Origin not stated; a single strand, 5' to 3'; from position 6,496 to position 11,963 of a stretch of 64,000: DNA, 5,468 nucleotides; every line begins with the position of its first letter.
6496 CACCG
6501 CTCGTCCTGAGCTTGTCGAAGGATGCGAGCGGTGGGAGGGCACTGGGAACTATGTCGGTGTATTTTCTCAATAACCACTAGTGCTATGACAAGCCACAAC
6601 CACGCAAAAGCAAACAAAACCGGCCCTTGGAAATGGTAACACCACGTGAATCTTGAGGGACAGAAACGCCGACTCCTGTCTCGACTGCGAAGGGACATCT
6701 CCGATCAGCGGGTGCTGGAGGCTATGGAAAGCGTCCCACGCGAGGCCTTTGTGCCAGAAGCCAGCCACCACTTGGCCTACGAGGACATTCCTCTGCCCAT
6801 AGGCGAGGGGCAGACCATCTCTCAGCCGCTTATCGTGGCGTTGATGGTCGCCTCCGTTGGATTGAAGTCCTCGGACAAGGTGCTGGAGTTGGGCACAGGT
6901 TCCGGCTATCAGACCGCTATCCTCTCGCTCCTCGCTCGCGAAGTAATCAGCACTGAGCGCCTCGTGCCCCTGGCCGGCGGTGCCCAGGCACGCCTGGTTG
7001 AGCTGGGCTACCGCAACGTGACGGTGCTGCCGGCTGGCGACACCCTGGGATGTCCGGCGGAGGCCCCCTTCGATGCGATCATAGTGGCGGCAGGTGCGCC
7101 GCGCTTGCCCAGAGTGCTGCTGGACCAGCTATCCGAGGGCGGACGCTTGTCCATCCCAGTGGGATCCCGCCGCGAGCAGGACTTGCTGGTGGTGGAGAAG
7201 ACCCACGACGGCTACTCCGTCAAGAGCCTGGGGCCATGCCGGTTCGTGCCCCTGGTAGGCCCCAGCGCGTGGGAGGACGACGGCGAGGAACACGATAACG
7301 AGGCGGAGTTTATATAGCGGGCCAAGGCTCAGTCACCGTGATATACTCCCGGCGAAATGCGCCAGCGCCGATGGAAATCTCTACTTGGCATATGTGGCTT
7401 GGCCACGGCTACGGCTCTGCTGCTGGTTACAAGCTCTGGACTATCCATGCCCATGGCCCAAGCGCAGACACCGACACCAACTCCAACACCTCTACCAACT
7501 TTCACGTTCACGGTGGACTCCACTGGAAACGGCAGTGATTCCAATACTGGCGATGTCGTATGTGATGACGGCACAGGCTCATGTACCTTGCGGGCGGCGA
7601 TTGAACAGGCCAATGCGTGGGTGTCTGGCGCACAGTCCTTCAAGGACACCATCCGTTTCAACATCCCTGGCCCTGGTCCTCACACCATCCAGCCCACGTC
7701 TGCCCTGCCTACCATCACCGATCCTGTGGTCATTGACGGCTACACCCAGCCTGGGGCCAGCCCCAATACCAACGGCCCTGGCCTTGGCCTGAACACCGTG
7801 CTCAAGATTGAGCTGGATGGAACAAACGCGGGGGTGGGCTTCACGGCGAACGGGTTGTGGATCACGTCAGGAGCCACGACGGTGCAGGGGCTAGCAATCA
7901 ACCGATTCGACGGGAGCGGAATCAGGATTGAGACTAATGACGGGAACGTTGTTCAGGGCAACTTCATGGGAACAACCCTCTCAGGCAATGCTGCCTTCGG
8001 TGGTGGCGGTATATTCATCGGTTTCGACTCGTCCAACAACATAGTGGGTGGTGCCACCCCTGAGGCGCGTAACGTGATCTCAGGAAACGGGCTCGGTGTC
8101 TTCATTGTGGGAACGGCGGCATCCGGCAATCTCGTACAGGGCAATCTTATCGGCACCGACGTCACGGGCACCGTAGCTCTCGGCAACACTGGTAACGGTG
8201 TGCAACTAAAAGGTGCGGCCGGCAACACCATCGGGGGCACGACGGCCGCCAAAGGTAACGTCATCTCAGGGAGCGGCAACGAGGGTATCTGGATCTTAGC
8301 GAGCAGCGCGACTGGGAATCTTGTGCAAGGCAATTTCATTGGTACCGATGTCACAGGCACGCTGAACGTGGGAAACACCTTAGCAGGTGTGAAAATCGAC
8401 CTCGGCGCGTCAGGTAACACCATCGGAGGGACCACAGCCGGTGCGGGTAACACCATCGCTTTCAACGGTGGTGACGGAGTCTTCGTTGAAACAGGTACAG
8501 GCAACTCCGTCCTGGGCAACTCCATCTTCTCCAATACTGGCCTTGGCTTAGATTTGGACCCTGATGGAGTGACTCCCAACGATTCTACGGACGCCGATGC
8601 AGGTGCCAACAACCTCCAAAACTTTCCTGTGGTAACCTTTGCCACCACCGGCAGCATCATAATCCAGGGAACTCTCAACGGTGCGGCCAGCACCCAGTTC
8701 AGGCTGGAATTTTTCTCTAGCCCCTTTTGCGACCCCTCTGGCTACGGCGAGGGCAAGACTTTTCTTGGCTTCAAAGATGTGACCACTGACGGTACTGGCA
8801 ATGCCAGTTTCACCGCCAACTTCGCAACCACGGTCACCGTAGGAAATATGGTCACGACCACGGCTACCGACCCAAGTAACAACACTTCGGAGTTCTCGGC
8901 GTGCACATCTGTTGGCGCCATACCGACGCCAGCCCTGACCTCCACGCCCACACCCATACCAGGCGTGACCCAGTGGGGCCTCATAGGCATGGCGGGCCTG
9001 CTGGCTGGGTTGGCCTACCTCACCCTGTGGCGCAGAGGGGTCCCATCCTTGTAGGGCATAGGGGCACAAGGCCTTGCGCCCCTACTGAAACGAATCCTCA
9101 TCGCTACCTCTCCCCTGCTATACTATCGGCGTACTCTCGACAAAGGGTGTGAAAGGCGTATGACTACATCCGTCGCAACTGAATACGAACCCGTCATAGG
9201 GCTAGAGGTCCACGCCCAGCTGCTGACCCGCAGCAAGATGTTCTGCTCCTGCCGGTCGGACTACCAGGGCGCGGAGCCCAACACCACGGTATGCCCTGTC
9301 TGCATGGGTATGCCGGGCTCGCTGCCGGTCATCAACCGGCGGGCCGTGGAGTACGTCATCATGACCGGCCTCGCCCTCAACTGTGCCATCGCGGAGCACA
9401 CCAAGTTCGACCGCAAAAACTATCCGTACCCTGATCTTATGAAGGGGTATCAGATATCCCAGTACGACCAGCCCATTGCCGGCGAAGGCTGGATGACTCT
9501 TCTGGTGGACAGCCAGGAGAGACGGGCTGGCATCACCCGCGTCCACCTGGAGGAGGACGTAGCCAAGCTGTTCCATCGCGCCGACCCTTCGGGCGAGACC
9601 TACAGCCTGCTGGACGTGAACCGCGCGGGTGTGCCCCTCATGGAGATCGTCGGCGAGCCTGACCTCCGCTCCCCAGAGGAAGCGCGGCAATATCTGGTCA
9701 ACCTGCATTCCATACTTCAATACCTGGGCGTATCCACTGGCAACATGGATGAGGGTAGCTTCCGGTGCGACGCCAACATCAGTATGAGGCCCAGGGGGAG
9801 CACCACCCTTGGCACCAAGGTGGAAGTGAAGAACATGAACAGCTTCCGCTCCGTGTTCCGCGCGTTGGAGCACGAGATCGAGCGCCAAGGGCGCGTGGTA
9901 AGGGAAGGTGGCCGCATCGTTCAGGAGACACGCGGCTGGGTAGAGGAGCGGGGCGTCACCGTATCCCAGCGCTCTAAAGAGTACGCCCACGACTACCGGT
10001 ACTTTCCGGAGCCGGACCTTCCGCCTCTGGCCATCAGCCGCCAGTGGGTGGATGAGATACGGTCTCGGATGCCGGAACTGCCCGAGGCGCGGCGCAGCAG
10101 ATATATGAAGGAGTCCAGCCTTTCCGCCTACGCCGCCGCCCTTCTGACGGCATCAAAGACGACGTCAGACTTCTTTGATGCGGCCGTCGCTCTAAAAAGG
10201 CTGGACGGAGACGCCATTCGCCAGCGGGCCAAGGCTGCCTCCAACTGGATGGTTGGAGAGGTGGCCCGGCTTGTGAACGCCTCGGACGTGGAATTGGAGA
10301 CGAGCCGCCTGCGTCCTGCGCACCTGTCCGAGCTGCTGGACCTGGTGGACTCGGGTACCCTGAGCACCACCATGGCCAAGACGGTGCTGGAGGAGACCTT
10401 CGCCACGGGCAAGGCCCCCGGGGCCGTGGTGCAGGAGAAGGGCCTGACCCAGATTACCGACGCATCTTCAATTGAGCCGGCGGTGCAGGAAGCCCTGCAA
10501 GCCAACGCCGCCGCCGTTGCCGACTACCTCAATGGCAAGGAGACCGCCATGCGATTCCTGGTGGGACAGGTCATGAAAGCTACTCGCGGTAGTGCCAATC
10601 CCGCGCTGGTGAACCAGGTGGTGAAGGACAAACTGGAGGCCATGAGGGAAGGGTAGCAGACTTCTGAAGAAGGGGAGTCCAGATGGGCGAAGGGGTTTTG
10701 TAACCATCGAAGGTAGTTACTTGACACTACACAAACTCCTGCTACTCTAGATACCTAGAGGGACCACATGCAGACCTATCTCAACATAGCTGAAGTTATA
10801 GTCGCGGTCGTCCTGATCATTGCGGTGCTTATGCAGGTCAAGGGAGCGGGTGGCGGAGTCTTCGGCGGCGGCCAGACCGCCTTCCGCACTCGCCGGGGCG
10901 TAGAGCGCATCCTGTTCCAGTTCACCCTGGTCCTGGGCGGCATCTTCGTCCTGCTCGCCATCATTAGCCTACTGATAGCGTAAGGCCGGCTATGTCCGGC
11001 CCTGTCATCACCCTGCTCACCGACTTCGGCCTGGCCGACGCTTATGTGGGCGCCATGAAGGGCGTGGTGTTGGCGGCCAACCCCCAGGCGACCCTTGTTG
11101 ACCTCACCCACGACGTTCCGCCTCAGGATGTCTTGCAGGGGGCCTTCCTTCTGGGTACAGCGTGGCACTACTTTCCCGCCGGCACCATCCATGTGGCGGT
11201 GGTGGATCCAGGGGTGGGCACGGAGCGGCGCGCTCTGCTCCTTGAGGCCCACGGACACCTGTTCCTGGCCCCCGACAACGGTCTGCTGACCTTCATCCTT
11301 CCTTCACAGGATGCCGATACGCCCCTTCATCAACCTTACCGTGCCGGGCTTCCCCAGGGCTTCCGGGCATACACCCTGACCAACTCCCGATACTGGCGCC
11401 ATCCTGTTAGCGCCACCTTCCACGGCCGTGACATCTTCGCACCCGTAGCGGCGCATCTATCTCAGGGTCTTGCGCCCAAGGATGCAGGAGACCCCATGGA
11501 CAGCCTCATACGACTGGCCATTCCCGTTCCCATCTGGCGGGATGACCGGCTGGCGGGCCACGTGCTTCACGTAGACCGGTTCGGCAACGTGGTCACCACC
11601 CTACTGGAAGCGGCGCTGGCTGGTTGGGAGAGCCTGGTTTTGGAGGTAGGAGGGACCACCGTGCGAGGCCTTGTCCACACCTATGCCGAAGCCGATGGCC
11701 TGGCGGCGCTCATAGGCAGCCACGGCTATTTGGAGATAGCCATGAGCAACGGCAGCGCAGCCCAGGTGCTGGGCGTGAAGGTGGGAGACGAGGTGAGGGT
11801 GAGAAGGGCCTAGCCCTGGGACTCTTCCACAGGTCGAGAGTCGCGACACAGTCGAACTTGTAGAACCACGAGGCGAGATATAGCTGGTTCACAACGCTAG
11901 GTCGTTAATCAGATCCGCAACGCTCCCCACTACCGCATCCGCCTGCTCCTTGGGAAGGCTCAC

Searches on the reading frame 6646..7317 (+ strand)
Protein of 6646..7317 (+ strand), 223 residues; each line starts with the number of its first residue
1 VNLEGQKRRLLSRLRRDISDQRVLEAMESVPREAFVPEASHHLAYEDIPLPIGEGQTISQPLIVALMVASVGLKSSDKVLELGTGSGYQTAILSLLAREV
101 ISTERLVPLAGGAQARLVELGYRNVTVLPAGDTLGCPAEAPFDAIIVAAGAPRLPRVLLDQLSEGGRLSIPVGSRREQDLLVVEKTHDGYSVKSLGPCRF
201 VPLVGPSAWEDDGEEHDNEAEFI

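Call 59: search_protein_families(library=pfam, max_evalue=0.00001, proteins=[window:6646-7317:+])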
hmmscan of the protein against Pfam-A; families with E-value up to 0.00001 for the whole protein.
window:6646-7317:+ (223 aa): 1 family
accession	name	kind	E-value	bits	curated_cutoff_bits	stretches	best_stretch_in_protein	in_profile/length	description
PF01135.25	PCMT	-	7.3e-56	189.7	20.3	1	7-205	3-207/210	Protein-L-isoaspartate(D-aspartate) O-methyltransferase (PCMT)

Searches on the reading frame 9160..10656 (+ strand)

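Call 59: search_protein_families(library=pfam, max_evalue=0.00001, proteins=[window:9160-10656:+])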
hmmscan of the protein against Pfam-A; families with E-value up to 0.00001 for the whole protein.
window:9160-10656:+ (498 aa): 2 families
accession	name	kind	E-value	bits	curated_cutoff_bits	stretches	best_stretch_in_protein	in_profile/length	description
PF02934.20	GatB_N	-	1.3e-116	389.1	23.4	1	12-297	2-276/277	GatB/GatE catalytic domain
PF02637.23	GatB_Yqey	-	1.1e-46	158.9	27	1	356-492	12-148/148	GatB domain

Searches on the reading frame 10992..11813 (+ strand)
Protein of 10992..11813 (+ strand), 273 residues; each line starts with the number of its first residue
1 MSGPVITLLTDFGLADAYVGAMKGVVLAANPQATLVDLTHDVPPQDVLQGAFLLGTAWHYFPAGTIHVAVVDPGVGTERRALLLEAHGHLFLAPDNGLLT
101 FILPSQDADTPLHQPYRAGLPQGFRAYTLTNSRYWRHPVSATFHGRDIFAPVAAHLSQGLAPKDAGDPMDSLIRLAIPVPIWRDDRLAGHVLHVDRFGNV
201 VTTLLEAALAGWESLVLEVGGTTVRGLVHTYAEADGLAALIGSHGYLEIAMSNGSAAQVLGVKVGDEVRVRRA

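Call 59: search_protein_families(library=pfam, max_evalue=0.00001, proteins=[window:10992-11813:+])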
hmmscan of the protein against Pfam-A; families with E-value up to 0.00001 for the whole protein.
window:10992-11813:+ (273 aa): 2 families
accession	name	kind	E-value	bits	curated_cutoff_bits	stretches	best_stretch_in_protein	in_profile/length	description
PF01887.21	SAM_HAT_N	-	2.9e-55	186.5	26.3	1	6-165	1-144/145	SAM hydroxide adenosyltransferase N-terminal domain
PF20257.3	SAM_HAT_C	-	1.3e-19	70.7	25.5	1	189-269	1-84/84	SAM hydroxide adenosyltransferase C-terminal domain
